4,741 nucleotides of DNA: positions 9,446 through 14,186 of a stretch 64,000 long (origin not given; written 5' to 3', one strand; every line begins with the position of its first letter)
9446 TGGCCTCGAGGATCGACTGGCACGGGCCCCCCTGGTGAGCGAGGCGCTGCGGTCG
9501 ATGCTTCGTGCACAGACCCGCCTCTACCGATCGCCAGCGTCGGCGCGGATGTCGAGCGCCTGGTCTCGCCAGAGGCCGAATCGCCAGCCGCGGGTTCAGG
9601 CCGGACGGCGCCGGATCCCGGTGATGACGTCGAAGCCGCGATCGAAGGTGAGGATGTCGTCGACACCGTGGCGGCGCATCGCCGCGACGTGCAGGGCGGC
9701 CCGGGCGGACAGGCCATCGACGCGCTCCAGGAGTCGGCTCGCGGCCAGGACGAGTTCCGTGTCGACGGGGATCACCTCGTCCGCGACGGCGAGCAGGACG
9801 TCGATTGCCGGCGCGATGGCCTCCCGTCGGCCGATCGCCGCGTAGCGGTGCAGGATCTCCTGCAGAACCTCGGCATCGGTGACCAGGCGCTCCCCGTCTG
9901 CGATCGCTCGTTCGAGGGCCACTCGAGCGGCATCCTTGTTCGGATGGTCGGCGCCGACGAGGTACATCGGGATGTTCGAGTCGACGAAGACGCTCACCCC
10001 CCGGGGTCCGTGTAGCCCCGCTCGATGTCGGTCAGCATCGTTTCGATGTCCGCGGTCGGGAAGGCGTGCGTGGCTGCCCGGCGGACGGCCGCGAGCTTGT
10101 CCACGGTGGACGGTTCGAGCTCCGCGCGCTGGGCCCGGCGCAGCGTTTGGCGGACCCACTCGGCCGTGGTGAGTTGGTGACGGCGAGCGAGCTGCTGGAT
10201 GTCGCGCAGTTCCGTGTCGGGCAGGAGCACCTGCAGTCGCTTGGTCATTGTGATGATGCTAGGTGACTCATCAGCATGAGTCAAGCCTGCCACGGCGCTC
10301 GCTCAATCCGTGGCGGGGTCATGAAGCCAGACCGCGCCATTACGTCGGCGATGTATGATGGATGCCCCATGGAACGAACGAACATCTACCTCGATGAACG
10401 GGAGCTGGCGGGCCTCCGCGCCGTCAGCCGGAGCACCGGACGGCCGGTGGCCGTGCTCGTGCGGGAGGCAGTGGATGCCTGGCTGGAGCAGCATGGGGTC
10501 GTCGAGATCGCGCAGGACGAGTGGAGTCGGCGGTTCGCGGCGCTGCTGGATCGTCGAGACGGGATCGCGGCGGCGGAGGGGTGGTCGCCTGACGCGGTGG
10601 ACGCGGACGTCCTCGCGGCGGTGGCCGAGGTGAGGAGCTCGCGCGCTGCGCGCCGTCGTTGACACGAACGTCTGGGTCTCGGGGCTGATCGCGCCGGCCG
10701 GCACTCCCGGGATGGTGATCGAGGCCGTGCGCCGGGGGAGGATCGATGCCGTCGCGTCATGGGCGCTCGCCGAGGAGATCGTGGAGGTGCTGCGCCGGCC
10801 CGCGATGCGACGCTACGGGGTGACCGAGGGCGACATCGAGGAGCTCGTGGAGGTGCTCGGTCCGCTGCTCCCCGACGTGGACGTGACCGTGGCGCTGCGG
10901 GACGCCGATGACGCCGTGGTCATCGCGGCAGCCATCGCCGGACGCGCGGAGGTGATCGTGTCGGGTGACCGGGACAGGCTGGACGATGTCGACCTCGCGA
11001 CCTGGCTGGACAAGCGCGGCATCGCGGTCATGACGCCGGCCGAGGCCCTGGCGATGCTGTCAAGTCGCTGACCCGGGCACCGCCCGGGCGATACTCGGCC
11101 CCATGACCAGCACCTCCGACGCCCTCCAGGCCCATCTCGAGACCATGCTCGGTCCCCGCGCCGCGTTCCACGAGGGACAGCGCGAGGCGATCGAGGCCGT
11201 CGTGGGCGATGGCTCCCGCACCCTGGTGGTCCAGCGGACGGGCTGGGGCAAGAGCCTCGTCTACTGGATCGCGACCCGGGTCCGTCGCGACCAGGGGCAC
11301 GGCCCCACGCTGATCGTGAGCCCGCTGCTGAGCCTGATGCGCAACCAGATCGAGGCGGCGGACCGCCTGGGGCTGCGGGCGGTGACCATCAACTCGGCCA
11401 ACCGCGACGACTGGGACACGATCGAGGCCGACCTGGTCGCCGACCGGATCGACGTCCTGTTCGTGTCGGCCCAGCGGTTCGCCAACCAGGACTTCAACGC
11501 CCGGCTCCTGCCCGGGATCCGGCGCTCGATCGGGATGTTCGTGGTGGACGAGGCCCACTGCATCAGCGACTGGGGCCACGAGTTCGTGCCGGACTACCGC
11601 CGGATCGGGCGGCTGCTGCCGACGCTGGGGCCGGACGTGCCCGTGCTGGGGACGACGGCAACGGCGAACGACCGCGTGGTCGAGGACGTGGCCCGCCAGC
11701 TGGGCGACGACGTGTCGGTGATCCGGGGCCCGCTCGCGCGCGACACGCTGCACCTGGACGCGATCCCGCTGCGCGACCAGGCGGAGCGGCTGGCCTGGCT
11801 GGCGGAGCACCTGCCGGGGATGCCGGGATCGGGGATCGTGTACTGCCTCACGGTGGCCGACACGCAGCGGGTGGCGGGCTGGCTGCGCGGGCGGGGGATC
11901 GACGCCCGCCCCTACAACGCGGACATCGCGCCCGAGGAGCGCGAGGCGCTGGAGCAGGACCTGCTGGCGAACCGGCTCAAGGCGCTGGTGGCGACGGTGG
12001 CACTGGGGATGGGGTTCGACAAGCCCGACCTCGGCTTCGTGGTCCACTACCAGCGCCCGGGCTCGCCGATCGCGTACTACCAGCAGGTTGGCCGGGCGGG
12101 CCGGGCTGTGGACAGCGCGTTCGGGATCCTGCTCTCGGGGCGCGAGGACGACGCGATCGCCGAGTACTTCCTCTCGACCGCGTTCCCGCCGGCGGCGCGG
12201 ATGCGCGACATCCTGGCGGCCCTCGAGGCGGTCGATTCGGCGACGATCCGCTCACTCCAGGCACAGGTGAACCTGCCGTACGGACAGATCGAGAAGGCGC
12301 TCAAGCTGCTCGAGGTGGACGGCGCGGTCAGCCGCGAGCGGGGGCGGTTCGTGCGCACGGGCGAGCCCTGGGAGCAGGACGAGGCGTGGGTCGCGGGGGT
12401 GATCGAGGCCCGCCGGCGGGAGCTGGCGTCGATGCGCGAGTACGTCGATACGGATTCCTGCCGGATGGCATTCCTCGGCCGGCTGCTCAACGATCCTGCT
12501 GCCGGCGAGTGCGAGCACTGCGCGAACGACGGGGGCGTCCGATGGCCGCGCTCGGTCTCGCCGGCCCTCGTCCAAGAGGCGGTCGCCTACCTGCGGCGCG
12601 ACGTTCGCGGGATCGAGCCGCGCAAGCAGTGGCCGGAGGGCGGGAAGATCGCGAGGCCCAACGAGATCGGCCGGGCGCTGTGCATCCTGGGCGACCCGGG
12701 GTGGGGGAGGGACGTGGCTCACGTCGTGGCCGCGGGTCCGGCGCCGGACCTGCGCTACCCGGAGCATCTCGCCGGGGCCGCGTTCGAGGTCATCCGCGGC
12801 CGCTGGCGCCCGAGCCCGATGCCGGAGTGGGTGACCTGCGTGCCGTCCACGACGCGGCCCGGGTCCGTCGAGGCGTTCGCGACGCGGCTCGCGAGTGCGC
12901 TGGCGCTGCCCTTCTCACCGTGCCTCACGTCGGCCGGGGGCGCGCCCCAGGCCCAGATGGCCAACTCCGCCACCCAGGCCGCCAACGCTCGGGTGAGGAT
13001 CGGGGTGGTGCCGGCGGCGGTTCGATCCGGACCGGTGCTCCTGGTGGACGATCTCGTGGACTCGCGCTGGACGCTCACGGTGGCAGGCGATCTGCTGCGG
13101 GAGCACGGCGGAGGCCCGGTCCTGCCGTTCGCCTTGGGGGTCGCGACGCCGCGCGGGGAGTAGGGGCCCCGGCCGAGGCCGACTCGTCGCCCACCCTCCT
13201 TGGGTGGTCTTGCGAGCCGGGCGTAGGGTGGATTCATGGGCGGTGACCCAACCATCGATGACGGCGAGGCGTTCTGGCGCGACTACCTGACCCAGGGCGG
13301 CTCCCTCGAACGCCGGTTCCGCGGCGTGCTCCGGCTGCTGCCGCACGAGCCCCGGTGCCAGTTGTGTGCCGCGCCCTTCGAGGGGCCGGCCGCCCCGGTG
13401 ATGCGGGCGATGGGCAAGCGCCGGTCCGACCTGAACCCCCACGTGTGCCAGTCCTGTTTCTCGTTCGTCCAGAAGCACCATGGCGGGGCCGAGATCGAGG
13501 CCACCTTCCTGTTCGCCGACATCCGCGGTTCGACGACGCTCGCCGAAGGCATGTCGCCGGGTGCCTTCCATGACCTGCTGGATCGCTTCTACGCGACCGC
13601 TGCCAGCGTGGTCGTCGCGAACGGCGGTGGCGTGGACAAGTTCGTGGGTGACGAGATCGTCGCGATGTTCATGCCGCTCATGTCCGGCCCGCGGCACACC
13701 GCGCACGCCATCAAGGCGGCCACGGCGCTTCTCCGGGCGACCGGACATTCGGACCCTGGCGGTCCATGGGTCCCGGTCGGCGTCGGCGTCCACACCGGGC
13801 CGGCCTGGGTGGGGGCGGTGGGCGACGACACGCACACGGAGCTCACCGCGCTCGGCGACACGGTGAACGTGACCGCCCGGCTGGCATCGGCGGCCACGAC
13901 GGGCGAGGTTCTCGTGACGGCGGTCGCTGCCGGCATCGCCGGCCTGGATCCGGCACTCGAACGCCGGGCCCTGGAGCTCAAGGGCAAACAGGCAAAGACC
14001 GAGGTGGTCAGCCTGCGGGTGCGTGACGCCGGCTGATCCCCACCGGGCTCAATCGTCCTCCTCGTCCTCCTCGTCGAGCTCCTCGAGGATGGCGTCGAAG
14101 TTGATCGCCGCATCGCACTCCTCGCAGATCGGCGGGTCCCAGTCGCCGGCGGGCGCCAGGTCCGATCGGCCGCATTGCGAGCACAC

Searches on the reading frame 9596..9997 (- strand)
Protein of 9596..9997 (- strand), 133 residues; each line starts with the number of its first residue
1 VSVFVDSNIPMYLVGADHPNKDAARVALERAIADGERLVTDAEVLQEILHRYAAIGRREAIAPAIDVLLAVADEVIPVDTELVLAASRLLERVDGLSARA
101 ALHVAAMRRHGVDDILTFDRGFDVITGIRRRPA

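Call 25: search_protein_families(library=pfam, proteins=[window:9596-9997:-], max_evalue=0.0001)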
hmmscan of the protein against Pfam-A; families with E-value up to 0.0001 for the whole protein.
window:9596-9997:- (133 aa): 1 family
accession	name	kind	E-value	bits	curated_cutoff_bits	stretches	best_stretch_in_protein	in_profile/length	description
PF01850.27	PIN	-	3.3e-17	63.7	23.6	1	3-125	1-117/120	PIN domain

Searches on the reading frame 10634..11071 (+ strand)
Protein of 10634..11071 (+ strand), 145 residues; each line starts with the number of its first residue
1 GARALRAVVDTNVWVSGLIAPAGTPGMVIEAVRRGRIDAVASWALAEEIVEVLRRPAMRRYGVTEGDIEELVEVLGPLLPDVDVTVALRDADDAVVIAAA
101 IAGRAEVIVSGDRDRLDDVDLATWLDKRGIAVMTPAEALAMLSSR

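Call 25: search_protein_families(library=pfam, proteins=[window:10634-11071:+], max_evalue=0.0001)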
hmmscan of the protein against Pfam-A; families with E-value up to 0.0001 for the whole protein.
window:10634-11071:+ (145 aa): 1 family
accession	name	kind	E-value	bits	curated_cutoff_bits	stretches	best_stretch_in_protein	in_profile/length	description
PF13470.12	PIN_3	-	6.8e-20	72.5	27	1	6-114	1-115/115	PIN domain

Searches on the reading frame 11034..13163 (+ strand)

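Call 25: search_protein_families(library=pfam, proteins=[window:11034-13163:+], max_evalue=0.0001)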
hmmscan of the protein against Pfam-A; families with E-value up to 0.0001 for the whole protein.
window:11034-13163:+ (709 aa): 3 families
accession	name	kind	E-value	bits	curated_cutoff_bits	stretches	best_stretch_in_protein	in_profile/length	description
PF00270.35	DEAD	-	1.3e-20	74.2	26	1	48-218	3-166/167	DEAD/DEAH box helicase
PF00271.37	Helicase_C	-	2.8e-14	53.7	23.5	1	262-358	13-109/110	Helicase conserved C-terminal domain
PF04851.21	ResIII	-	4.2e-07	30.5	22.5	1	46-210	5-161/164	Type III restriction enzyme, res subunit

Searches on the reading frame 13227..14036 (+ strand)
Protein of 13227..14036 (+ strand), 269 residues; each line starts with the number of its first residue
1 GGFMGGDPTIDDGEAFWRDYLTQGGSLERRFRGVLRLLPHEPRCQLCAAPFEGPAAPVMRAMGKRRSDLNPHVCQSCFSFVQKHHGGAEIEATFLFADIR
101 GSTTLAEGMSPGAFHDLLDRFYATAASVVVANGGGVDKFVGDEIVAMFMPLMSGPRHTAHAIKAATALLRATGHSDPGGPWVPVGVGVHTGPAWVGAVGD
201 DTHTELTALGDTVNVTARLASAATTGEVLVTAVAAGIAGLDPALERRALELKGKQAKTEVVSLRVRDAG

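Call 25: search_protein_families(library=pfam, proteins=[window:13227-14036:+], max_evalue=0.0001)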
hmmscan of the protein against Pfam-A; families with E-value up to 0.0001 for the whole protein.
window:13227-14036:+ (269 aa): 1 family
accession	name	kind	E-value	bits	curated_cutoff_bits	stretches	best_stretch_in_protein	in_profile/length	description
PF00211.25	Guanylate_cyc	-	1.5e-13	51.2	21.9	1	92-254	9-173/183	Adenylate and Guanylate cyclase catalytic domain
